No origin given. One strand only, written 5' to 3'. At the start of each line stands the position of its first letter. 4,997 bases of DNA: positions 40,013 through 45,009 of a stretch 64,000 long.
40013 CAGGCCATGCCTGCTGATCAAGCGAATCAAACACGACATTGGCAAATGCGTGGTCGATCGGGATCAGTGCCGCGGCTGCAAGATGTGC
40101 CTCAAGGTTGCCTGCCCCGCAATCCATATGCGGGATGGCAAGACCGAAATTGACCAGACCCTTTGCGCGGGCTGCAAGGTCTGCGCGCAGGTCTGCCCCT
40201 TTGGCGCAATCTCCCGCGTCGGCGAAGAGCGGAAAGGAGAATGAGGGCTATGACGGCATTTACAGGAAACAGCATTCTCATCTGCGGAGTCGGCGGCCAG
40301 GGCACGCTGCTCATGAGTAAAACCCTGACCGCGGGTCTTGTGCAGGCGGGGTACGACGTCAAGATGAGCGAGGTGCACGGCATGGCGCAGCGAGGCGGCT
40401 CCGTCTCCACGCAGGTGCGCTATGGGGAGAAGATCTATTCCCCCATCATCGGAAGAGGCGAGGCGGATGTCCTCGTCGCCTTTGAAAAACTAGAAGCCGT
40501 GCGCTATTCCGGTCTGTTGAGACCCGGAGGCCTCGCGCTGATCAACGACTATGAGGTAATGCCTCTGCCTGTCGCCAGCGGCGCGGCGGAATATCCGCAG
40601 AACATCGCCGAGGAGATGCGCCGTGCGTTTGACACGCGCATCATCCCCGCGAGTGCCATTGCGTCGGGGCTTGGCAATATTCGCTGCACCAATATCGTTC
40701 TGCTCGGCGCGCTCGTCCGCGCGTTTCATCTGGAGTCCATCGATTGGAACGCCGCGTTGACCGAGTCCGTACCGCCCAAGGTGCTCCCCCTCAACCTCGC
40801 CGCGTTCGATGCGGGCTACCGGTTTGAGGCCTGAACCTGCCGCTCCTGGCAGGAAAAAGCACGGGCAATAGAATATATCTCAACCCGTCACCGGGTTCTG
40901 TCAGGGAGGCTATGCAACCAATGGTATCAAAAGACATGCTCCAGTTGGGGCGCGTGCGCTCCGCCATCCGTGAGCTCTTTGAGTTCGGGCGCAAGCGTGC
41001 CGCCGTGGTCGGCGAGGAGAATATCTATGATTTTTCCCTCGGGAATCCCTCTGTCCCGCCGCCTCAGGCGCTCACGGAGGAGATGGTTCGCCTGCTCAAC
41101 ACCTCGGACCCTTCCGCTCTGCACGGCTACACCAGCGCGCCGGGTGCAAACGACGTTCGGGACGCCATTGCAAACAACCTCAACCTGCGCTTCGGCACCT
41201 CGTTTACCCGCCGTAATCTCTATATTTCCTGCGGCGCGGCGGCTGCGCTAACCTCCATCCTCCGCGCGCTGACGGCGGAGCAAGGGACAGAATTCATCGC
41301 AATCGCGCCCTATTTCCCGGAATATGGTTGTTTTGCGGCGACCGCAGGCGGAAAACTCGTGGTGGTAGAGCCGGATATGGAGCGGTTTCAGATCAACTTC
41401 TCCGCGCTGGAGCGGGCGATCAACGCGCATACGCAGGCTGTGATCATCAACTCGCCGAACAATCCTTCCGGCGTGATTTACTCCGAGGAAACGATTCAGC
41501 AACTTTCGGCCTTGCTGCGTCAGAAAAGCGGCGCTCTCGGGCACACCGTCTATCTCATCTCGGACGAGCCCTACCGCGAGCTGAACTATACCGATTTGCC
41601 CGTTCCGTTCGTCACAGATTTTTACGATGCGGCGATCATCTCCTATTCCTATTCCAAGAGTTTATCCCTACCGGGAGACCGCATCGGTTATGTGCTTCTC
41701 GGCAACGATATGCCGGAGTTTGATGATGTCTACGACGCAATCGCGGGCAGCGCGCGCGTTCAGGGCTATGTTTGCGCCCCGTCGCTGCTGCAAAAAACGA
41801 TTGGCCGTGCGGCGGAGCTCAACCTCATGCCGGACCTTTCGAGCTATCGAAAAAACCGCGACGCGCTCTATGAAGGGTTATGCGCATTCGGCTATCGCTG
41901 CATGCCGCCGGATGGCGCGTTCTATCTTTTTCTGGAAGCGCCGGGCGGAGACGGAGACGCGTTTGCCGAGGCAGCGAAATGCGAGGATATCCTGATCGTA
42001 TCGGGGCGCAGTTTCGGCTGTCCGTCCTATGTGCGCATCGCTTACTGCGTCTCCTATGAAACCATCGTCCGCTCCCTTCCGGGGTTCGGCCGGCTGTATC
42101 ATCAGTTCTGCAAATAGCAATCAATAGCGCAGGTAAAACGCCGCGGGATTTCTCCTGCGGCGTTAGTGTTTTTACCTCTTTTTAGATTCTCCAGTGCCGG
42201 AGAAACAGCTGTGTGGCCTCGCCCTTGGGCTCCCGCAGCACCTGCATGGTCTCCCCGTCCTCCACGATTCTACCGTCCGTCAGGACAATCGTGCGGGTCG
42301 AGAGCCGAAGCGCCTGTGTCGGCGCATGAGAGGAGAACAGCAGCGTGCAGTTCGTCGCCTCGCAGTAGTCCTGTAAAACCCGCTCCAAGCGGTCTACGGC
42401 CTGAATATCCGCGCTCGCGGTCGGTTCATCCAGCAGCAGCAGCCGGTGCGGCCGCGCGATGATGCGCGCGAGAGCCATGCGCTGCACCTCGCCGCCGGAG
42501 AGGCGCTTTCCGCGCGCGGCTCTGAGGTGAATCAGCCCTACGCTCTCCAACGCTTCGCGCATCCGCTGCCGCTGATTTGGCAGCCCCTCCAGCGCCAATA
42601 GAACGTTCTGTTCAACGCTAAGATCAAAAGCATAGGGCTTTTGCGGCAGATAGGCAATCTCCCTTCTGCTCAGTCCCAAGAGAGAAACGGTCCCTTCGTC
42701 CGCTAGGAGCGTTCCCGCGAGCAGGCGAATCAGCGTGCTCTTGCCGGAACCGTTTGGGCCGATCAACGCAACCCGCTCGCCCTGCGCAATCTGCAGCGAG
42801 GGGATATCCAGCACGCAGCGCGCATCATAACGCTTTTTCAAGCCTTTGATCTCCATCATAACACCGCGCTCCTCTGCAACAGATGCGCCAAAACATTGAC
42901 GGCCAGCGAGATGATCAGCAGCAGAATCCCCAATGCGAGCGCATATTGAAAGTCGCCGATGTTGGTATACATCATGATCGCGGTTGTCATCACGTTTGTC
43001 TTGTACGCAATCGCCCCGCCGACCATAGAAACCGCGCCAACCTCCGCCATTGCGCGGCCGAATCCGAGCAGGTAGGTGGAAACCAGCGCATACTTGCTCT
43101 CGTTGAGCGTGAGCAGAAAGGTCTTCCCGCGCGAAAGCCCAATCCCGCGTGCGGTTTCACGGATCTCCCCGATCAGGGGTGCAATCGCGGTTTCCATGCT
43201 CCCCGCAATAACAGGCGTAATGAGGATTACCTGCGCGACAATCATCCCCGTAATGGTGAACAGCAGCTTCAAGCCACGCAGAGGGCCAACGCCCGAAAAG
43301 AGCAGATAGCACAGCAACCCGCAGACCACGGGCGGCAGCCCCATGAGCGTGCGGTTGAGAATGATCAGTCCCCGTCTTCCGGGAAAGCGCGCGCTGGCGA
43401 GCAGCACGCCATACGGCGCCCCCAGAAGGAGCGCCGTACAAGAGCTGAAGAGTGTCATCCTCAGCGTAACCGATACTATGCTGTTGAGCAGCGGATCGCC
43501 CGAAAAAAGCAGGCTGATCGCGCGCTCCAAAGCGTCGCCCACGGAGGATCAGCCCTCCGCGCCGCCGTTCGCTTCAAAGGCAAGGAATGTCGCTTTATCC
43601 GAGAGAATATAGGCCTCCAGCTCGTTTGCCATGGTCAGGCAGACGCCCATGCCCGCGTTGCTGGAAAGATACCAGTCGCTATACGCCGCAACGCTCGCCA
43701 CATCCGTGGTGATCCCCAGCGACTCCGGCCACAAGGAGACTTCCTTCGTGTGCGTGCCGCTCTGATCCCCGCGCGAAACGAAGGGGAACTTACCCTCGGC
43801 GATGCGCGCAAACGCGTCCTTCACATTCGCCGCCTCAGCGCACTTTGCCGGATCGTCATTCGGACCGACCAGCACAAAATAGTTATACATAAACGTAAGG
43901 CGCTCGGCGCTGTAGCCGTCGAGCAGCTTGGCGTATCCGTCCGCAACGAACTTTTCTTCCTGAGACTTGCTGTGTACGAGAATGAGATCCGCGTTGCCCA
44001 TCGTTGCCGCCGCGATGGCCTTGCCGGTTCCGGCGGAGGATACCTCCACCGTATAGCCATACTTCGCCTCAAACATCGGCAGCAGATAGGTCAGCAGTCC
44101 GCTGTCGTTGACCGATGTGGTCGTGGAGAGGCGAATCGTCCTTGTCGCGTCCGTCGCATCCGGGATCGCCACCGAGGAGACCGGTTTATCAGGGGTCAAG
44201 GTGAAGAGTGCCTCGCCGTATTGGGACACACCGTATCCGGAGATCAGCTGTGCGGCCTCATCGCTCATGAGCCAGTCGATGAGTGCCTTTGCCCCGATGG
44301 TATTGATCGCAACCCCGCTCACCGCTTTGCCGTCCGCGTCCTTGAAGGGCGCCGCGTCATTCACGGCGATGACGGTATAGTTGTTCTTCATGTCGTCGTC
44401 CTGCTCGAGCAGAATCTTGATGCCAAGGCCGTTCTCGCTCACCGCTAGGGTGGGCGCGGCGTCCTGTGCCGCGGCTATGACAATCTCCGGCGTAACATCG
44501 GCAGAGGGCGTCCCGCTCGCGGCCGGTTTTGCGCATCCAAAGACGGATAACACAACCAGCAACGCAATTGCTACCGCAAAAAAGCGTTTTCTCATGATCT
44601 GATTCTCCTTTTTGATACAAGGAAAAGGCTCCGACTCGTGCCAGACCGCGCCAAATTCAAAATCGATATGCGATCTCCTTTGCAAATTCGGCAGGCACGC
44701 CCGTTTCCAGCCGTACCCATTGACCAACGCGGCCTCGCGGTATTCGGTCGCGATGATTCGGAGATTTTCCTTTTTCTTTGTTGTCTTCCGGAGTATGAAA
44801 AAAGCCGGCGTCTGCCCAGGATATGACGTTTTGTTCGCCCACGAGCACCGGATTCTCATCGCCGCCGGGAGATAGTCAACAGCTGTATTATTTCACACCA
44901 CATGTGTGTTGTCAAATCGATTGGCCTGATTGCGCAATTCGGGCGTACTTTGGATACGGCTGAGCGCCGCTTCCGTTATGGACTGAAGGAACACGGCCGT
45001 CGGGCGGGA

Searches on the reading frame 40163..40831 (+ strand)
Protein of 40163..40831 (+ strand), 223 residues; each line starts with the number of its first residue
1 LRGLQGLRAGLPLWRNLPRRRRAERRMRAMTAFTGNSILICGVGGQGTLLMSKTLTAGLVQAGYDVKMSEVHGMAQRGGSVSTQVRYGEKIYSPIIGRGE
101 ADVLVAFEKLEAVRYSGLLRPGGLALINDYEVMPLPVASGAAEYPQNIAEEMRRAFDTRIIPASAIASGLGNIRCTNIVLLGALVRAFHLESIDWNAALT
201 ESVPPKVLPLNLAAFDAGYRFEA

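Call 21: search_protein_families(library=ncbifam, proteins=[window:40163-40831:+], max_evalue=0.00001)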
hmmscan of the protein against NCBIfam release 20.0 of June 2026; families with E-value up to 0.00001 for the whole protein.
window:40163-40831:+ (223 aa): 22 families
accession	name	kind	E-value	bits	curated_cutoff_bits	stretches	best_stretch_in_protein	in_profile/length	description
NF005325.0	PRK06853.1-5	equivalog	2.4e-74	249.2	230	1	36-221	4-190/192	indolepyruvate oxidoreductase subunit beta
NF005322.0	PRK06853.1-2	equivalog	1.9e-63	213.8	237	1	37-220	7-191/197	indolepyruvate oxidoreductase subunit beta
TIGR03334.1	IOR_beta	equivalog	1.3e-48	165.5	205.8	1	37-219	2-188/189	indolepyruvate ferredoxin oxidoreductase subunit beta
NF005323.0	PRK06853.1-3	equivalog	5.4e-48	163.5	238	1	37-220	8-193/197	indolepyruvate oxidoreductase subunit beta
NF005326.0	PRK06853.1-6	equivalog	6.6e-40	137.1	348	1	37-219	5-193/202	indolepyruvate oxidoreductase subunit beta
NF005324.0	PRK06853.1-4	equivalog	1e-30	107.1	222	1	37-221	4-188/196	indolepyruvate oxidoreductase subunit beta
NF005328.0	PRK06853.2-2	equivalog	3e-28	98.8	240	1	38-203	6-168/192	indolepyruvate oxidoreductase subunit beta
NF004917.0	PRK06274.1-3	equivalog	4.9e-28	98.4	284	1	37-217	4-188/203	indolepyruvate oxidoreductase subunit beta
NF004918.0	PRK06274.1-4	equivalog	1.4e-26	93.4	278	1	37-214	4-184/202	indolepyruvate oxidoreductase subunit beta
NF004915.0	PRK06274.1-1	equivalog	6e-25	87.8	274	1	38-156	5-121/194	indolepyruvate oxidoreductase subunit beta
NF004916.0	PRK06274.1-2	equivalog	2.6e-20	73.3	227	1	35-185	2-134/178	indolepyruvate oxidoreductase subunit beta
NF005327.0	PRK06853.2-1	equivalog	4.1e-19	69.2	242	1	37-185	5-151/194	indolepyruvate oxidoreductase subunit beta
NF005329.0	PRK06853.2-4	equivalog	5.9e-18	65.7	267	1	37-129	3-101/175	indolepyruvate oxidoreductase subunit beta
TIGR03710.1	OAFO_sf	subfamily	3.6e-13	48.9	482.75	1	37-221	3-172/561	2-oxoacid:acceptor oxidoreductase subunit alpha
NF006323.0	PRK08537.1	equivalog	1.3e-09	37.7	235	1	37-221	4-177/181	2-oxoacid:ferredoxin oxidoreductase subunit gamma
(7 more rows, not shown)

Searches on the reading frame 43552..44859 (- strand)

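Call 21: search_protein_families(library=ncbifam, proteins=[window:43552-44859:-], max_evalue=0.00001)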
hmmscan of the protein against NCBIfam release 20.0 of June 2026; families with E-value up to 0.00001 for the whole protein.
window:43552-44859:- (436 aa): 1 family
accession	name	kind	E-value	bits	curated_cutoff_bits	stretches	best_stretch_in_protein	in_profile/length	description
NF041772.1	tung_bind_TupA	equivalog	3.8e-41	141.2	400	1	237-432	12-193/266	tungstate ABC transporter substrate-binding protein TupA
